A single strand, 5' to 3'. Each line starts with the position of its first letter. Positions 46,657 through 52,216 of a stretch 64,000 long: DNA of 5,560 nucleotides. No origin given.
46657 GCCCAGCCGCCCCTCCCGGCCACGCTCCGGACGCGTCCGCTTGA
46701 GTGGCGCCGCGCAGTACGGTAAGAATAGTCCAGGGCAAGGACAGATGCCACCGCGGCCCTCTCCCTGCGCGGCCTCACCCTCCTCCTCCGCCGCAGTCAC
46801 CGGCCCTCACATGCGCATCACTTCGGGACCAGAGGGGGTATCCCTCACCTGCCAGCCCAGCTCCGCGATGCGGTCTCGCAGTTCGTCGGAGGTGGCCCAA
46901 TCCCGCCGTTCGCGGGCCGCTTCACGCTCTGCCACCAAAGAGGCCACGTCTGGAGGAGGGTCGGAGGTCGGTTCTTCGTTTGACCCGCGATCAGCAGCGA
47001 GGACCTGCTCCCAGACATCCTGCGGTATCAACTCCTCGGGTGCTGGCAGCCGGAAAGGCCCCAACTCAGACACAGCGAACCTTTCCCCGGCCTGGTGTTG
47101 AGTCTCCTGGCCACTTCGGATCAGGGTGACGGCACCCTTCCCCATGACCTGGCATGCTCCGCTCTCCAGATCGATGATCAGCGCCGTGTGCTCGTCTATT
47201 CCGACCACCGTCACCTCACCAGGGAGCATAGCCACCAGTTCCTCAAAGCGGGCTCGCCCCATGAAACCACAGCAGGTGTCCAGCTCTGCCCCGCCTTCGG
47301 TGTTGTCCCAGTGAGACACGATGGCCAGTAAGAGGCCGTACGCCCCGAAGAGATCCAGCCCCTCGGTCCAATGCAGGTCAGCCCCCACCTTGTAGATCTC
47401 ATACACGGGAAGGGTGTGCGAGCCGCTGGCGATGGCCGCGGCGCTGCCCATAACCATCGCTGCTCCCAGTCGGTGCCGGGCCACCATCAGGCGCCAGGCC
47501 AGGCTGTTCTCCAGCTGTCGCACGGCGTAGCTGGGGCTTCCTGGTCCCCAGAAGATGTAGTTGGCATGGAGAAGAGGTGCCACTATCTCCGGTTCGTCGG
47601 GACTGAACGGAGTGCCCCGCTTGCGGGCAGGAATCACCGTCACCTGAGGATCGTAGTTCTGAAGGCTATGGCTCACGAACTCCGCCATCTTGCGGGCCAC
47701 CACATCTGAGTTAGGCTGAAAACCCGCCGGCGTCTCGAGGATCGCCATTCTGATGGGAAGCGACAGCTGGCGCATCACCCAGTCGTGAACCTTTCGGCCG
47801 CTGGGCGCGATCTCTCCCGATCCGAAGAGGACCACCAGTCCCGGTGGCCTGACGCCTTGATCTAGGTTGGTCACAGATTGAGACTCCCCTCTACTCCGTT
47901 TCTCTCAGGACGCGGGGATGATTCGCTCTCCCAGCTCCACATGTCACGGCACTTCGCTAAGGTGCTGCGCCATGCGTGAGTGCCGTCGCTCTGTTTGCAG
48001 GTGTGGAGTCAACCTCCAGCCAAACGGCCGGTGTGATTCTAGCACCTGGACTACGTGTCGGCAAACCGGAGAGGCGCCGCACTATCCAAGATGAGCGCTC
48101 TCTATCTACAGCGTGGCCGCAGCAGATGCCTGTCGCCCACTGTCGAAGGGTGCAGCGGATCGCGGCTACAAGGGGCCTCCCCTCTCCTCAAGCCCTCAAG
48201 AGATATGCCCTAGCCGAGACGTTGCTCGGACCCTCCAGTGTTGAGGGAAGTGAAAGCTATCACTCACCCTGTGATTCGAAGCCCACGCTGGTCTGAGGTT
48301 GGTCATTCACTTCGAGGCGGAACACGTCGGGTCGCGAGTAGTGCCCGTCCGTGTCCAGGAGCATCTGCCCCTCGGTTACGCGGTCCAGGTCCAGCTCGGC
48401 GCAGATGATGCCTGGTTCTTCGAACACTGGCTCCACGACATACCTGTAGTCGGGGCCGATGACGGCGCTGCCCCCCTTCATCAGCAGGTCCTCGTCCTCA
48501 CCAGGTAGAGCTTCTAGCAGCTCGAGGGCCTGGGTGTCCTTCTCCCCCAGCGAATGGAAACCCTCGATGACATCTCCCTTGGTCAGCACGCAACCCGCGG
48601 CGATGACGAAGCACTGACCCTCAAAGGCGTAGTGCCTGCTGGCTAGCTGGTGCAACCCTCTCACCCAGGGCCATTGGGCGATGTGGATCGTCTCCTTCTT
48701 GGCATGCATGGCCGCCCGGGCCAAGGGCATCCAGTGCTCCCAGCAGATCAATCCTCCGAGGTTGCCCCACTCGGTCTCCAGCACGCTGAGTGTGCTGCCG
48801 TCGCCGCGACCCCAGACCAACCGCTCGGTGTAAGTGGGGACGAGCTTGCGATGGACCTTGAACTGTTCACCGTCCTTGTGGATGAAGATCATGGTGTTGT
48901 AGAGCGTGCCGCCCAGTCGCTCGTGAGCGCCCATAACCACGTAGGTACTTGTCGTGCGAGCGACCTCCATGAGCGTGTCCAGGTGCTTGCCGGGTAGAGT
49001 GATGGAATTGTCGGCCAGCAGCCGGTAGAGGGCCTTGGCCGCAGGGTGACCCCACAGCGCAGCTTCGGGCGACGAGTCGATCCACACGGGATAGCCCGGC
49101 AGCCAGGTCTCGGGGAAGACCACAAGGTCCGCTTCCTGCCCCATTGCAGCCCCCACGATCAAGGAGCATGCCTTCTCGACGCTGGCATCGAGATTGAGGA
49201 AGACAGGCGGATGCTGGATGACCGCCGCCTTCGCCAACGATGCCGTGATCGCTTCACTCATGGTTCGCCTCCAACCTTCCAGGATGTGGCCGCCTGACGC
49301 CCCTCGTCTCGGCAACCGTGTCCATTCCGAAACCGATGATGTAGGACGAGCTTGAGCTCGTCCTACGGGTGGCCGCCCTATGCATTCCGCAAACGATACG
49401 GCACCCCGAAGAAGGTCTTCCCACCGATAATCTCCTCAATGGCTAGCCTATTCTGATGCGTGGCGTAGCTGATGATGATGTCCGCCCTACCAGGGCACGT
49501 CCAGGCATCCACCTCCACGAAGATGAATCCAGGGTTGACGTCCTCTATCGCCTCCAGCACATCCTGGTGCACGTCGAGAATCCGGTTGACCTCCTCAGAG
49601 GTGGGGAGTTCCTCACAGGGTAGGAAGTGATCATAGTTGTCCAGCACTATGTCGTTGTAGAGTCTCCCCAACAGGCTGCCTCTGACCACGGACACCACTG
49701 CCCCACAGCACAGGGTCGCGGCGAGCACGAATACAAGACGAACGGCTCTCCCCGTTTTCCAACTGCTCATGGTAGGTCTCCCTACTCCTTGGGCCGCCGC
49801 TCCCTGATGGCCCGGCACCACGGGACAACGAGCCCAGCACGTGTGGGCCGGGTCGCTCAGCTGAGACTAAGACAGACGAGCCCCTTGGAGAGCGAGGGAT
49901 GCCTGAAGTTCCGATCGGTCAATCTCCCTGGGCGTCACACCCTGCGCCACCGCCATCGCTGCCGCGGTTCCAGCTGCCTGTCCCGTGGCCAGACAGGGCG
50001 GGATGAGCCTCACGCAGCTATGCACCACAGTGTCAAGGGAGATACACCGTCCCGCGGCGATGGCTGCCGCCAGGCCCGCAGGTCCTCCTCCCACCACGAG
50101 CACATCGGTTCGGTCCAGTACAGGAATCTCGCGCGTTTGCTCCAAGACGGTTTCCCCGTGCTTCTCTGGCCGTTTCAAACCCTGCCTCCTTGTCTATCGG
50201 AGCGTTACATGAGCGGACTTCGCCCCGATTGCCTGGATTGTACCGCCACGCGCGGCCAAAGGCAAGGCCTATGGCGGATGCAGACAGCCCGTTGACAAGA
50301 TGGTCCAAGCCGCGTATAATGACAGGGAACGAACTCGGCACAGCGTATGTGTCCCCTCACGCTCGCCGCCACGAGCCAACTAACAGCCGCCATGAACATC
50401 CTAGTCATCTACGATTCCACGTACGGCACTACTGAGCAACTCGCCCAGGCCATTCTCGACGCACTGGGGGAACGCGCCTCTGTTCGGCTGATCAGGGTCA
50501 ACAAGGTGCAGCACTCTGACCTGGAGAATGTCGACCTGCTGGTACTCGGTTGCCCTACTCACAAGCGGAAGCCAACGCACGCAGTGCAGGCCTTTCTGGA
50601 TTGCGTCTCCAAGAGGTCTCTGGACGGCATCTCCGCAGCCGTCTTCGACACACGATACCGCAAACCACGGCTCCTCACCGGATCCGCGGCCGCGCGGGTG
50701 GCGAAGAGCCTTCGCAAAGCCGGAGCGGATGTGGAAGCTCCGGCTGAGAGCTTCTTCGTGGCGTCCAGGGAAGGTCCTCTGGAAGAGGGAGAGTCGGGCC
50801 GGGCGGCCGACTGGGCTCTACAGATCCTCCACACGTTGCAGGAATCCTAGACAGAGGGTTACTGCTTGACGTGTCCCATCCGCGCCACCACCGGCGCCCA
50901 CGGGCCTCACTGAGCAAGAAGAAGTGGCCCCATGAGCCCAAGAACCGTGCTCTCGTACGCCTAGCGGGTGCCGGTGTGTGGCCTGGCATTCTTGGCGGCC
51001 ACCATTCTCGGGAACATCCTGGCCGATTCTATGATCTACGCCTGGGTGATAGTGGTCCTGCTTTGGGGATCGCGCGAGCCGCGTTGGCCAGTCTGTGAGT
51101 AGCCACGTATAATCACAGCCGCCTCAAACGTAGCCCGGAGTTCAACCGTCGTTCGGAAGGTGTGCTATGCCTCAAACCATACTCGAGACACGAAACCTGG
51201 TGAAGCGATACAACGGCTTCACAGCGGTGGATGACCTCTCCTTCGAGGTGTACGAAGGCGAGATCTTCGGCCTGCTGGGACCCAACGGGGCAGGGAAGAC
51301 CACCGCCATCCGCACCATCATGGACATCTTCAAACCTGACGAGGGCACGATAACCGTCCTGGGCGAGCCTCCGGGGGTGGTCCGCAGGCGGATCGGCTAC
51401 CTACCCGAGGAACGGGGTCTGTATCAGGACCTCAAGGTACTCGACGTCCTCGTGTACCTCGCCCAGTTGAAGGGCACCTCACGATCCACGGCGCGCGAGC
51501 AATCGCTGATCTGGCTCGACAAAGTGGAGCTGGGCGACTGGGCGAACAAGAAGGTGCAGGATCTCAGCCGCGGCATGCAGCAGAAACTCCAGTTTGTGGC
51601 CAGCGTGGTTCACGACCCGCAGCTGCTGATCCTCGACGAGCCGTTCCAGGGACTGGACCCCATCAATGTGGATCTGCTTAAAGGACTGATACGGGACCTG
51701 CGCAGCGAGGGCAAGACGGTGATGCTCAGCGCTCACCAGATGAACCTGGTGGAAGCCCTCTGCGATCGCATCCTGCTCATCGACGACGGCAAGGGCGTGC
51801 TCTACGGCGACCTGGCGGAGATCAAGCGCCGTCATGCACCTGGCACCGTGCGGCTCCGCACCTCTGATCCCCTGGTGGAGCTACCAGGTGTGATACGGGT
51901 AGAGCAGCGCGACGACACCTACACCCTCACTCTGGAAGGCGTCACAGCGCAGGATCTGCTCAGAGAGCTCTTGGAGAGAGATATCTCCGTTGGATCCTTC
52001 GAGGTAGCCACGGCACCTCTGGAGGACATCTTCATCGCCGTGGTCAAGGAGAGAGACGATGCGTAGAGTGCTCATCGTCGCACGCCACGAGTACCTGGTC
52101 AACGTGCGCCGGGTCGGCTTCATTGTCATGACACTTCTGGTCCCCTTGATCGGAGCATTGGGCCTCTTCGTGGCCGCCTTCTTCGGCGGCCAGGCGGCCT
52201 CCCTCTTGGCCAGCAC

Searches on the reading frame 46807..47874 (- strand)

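Call 31: search_protein_families(library=pfam, proteins=[window:46807-47874:-], max_evalue=0.0001)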
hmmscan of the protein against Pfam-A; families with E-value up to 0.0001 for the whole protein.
window:46807-47874:- (355 aa): 1 family
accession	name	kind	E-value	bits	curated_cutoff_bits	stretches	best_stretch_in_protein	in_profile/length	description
PF23493.1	CysS_C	-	3.6e-09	37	23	1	305-347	3-45/51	Cysteinyl-tRNA ligase anticodon binding domain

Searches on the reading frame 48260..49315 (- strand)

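Call 31: search_protein_families(library=pfam, proteins=[window:48260-49315:-], max_evalue=0.0001)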
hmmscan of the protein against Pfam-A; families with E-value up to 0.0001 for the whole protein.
window:48260-49315:- (351 aa): 1 family
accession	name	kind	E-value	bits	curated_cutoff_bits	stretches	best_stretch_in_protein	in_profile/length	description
PF00795.27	CN_hydrolase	-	2e-49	168.7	23.2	1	29-315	1-253/256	Carbon-nitrogen hydrolase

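Call 91: search_protein_families(library=ncbifam, proteins=[window:48260-49315:-], max_evalue=0.000001)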
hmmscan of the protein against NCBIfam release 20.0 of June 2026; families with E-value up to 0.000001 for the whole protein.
window:48260-49315:- (351 aa): 3 families
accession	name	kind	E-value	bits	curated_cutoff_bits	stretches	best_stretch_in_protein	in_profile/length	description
TIGR04048.1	nitrile_sll0784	equivalog_domain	6.9e-63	212.4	502.6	1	28-341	3-300/301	Nit6803 family nitrilase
NF040852.1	nitrile_Arch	equivalog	5.6e-10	38.8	500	1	29-208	2-163/262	nitrilase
TIGR03381.1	agmatine_aguB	equivalog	1.2e-09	38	410.25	1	111-203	67-162/279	N-carbamoylputrescine amidase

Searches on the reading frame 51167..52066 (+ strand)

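Call 31: search_protein_families(library=pfam, proteins=[window:51167-52066:+], max_evalue=0.0001)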
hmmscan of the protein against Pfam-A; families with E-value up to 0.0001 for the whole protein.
window:51167-52066:+ (299 aa): 4 families
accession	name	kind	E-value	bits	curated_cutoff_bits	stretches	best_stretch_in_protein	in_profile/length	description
PF00005.33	ABC_tran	-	4.5e-28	99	25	1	22-160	2-136/137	ABC transporter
PF13732.12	DrrA1-3_C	-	1.6e-13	51.6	27.4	1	214-293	1-81/81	ATP-binding protein DrrA1-3-like, C-terminal domain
PF13304.12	AAA_21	-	3e-13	50.9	27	1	131-196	236-304/304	AAA domain, putative AbiEii toxin, Type IV TA system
PF13191.12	AAA_16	-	8e-05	23.6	32.6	0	32-182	25-162/167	AAA ATPase domain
